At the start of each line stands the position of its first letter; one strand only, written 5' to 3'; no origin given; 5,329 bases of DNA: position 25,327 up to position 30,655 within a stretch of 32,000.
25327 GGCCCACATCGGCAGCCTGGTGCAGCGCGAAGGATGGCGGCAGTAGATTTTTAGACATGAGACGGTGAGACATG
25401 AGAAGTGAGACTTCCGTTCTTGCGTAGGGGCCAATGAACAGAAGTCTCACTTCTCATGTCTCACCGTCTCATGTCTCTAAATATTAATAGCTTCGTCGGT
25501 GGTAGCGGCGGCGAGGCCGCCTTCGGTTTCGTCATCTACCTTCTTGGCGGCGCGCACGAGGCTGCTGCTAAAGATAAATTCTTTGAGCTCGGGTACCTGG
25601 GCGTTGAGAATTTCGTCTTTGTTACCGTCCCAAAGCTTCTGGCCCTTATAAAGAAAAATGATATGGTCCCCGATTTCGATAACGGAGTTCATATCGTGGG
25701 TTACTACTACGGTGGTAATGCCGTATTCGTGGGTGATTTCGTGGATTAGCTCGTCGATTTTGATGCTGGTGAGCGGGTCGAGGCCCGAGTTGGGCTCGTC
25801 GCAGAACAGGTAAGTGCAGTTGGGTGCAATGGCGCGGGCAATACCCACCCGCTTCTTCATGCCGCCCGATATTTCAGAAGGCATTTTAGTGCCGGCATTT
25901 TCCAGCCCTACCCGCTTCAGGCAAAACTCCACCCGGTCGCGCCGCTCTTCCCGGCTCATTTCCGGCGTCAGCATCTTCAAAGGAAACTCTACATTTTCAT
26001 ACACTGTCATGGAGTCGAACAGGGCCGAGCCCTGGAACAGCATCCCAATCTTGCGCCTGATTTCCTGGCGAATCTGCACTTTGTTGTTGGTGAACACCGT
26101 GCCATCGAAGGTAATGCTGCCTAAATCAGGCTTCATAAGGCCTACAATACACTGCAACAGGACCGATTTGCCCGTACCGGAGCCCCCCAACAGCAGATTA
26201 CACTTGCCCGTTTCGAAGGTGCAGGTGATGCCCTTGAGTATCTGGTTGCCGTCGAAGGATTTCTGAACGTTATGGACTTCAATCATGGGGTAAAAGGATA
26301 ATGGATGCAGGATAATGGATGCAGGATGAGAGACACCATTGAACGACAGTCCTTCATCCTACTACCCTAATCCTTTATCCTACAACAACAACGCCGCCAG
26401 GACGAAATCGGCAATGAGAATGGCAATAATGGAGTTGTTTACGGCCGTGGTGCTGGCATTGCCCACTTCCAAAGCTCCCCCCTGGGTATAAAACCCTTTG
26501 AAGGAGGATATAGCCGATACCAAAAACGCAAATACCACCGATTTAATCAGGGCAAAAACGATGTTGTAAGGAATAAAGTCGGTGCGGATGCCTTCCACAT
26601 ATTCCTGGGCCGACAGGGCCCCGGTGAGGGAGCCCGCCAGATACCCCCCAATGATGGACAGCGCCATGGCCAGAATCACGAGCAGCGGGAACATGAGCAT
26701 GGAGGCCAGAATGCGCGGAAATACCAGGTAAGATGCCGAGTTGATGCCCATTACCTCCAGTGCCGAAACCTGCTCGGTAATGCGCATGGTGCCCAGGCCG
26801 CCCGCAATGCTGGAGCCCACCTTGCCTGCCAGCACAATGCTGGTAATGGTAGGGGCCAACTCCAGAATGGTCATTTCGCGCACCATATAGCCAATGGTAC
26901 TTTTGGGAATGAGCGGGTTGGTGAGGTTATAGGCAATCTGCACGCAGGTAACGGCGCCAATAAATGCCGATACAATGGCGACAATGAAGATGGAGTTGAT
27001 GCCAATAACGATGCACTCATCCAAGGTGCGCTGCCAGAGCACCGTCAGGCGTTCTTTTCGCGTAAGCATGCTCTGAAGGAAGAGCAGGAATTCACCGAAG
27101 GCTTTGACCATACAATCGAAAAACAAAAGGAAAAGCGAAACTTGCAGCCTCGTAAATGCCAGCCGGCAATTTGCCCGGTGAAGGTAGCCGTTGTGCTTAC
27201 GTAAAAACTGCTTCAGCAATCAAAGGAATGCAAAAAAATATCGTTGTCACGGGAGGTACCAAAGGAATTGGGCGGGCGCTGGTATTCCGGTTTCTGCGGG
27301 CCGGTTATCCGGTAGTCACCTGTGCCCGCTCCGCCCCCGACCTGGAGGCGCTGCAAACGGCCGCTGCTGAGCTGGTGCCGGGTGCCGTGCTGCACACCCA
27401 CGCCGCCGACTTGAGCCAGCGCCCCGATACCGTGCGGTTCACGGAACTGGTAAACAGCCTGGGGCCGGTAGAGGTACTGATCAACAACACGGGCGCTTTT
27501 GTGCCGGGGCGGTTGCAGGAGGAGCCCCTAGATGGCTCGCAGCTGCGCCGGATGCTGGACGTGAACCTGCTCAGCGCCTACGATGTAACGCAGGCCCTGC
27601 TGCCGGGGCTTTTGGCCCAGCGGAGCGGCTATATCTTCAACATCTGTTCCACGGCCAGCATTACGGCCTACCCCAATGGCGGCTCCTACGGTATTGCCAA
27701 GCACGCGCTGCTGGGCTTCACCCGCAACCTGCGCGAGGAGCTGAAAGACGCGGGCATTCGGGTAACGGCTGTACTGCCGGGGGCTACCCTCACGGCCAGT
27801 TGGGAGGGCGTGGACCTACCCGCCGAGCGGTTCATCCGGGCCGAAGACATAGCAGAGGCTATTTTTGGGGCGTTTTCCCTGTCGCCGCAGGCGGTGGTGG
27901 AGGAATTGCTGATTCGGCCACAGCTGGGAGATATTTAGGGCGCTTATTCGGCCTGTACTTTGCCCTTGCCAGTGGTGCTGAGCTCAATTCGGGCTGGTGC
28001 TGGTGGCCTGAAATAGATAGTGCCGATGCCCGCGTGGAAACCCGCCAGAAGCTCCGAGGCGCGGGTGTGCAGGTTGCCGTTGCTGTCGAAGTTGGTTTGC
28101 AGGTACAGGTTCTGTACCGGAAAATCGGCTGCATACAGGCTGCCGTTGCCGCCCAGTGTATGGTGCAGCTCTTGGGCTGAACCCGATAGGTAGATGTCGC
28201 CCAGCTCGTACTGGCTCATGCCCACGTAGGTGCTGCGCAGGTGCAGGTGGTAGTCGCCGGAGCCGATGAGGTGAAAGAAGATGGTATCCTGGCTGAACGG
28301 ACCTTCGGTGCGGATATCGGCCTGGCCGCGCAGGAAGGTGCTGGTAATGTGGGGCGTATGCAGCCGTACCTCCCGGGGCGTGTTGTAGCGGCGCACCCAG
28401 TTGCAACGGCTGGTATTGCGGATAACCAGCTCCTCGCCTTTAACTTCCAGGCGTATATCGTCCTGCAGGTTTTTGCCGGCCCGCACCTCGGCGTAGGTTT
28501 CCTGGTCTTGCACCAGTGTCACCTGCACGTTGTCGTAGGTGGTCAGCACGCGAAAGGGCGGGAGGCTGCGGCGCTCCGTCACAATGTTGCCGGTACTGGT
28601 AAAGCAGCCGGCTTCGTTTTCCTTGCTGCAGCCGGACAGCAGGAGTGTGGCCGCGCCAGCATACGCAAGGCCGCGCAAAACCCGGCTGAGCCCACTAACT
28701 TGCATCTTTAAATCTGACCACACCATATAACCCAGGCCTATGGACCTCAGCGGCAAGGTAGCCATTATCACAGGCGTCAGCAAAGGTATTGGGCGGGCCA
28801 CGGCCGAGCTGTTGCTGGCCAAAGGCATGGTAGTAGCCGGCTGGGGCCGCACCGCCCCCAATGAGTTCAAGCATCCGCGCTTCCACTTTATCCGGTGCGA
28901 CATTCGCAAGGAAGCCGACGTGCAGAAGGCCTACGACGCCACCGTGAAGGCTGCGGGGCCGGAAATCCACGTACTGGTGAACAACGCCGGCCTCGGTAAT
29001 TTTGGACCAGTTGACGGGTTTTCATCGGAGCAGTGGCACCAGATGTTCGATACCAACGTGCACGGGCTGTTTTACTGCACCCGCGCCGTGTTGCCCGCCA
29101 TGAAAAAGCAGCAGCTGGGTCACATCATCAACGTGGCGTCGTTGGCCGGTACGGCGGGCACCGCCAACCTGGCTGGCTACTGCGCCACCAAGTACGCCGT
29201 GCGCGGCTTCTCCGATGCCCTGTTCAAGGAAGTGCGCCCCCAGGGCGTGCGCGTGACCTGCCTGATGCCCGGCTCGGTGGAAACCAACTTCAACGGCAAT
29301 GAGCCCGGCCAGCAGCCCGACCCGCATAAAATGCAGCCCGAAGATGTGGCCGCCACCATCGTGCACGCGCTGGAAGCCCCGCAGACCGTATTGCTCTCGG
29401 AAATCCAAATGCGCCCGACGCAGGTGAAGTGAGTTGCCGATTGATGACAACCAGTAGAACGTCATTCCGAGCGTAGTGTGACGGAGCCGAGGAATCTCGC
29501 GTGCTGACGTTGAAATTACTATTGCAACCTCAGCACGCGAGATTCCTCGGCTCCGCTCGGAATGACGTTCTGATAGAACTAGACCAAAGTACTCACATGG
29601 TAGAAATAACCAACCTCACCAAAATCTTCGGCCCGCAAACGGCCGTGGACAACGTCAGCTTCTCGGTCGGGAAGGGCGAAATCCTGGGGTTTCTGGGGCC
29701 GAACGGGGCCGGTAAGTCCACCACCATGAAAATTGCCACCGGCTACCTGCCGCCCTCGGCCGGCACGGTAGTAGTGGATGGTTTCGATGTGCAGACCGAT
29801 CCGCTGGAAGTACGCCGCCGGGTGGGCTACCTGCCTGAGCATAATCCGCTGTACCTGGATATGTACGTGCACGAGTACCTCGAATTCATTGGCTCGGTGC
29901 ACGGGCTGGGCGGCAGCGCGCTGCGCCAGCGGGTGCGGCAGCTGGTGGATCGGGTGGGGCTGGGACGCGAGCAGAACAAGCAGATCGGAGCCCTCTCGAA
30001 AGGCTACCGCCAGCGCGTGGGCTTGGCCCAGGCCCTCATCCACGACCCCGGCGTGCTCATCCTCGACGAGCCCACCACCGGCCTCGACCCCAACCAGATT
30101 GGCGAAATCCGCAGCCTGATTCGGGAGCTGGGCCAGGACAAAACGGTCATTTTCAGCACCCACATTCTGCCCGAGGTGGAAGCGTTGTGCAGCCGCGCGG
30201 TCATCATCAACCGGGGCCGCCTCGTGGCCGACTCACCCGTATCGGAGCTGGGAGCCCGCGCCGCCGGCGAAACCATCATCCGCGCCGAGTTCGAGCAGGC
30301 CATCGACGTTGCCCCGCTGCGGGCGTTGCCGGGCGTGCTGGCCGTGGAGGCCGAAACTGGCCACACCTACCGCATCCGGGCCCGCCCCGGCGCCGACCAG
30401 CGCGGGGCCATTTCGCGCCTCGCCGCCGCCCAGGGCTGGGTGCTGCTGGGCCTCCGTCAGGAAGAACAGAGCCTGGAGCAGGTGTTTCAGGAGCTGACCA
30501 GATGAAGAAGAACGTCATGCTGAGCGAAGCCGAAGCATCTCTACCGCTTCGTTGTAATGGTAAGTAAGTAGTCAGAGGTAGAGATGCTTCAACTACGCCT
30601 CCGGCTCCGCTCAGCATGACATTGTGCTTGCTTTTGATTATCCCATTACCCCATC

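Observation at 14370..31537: Operon junctions are systematically filled by long nested palindromes with a fixed arm polarity that touch stop and start codons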

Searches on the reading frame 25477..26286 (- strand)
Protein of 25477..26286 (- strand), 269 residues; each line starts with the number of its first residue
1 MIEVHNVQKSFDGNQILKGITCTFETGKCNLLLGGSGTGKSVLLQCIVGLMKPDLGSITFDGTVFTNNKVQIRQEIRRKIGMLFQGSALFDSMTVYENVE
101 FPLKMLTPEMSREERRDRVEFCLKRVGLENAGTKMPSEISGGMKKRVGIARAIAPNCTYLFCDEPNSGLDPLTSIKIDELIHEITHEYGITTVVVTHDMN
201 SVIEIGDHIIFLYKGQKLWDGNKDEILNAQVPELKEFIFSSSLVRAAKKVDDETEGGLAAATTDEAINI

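Call 10: search_protein_families(library=pfam, proteins=[window:25477-26286:-])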
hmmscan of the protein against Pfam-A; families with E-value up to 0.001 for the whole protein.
window:25477-26286:- (269 aa): 2 families
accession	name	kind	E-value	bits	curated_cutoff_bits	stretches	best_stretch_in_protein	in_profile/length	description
PF00005.33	ABC_tran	-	4e-31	108.9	25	1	17-166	1-136/137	ABC transporter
PF13304.12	AAA_21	-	1.9e-05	25.3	27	0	136-200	235-301/304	AAA domain, putative AbiEii toxin, Type IV TA system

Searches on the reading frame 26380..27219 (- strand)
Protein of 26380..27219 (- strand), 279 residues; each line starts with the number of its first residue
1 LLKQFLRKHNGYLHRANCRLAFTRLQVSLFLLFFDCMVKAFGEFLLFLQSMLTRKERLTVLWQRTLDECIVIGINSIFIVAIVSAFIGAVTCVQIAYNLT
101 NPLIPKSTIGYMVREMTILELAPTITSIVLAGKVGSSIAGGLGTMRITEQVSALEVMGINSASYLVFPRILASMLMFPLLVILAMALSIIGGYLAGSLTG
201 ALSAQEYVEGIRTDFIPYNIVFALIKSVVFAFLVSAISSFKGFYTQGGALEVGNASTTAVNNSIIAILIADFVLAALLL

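Call 10: search_protein_families(library=pfam, proteins=[window:26380-27219:-])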
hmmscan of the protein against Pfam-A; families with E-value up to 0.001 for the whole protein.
window:26380-27219:- (279 aa): 1 family
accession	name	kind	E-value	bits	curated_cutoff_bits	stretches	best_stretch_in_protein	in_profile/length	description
PF02405.21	MlaE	-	5.1e-65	219.5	22.5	1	66-276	2-211/212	Permease MlaE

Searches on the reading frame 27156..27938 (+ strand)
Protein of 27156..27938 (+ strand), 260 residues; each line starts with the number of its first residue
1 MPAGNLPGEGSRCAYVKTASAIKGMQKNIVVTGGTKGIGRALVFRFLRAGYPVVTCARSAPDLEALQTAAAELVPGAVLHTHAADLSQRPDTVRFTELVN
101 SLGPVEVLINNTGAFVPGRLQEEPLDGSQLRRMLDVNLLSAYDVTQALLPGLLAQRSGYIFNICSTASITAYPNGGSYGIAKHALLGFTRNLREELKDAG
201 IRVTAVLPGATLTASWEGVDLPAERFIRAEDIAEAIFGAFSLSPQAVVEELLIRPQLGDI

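Call 10: search_protein_families(library=pfam, proteins=[window:27156-27938:+])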
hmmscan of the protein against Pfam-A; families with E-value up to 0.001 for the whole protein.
window:27156-27938:+ (260 aa): 4 families
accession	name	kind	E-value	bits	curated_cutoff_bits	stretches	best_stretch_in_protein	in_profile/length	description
PF00106.31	adh_short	-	3.9e-41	141.1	26.6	1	27-216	1-187/195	short chain dehydrogenase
PF13561.12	adh_short_C2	-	6.7e-27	95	27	1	36-221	6-186/236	Enoyl-(Acyl carrier protein) reductase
PF01370.27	Epimerase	-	9.8e-05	22.3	20.9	1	29-193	1-157/240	NAD dependent epimerase/dehydratase family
PF08659.16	KR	-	0.0001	22.7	22.6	1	30-194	4-165/180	KR domain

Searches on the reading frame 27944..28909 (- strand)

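Call 10: search_protein_families(library=pfam, proteins=[window:27944-28909:-])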
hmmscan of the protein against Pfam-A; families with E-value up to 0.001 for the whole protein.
window:27944-28909:- (321 aa): 1 family
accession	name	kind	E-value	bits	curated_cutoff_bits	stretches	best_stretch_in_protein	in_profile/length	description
PF10988.14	DUF2807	-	1e-22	81.2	24.2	1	119-299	2-176/181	Putative auto-transporter adhesin, head GIN domain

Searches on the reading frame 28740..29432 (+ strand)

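Call 10: search_protein_families(library=pfam, proteins=[window:28740-29432:+])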
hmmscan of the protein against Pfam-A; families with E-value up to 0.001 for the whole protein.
window:28740-29432:+ (230 aa): 5 families
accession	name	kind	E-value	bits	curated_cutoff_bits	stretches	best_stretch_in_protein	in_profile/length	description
PF00106.31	adh_short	-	4.8e-52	176.7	26.6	1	6-188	1-190/195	short chain dehydrogenase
PF13561.12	adh_short_C2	-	1.7e-34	119.9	27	1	12-191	1-187/236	Enoyl-(Acyl carrier protein) reductase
PF08659.16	KR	-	1.2e-14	55.1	22.6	1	9-178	4-176/180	KR domain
PF01370.27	Epimerase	-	6.6e-07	29.4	20.9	1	9-84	2-83/240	NAD dependent epimerase/dehydratase family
PF13460.12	NAD_binding_10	-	2.8e-05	24.5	27.2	1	16-214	5-184/184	NAD(P)H-binding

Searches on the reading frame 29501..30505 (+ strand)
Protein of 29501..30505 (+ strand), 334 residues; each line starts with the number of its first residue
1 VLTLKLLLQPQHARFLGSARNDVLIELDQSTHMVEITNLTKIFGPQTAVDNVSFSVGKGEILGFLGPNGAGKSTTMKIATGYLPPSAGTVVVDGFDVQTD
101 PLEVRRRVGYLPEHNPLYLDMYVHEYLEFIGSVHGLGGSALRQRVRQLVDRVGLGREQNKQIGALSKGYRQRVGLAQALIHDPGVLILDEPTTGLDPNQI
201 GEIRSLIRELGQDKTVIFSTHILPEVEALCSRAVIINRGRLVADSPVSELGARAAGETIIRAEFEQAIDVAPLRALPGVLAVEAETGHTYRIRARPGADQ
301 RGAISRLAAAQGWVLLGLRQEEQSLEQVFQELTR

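Call 10: search_protein_families(library=pfam, proteins=[window:29501-30505:+])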
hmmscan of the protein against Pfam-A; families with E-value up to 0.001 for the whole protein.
window:29501-30505:+ (334 aa): 2 families
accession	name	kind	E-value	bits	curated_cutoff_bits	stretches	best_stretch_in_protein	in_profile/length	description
PF00005.33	ABC_tran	-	3.2e-30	105.9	25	1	50-193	2-137/137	ABC transporter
PF13304.12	AAA_21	-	7.5e-11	43.1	27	1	157-222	230-299/304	AAA domain, putative AbiEii toxin, Type IV TA system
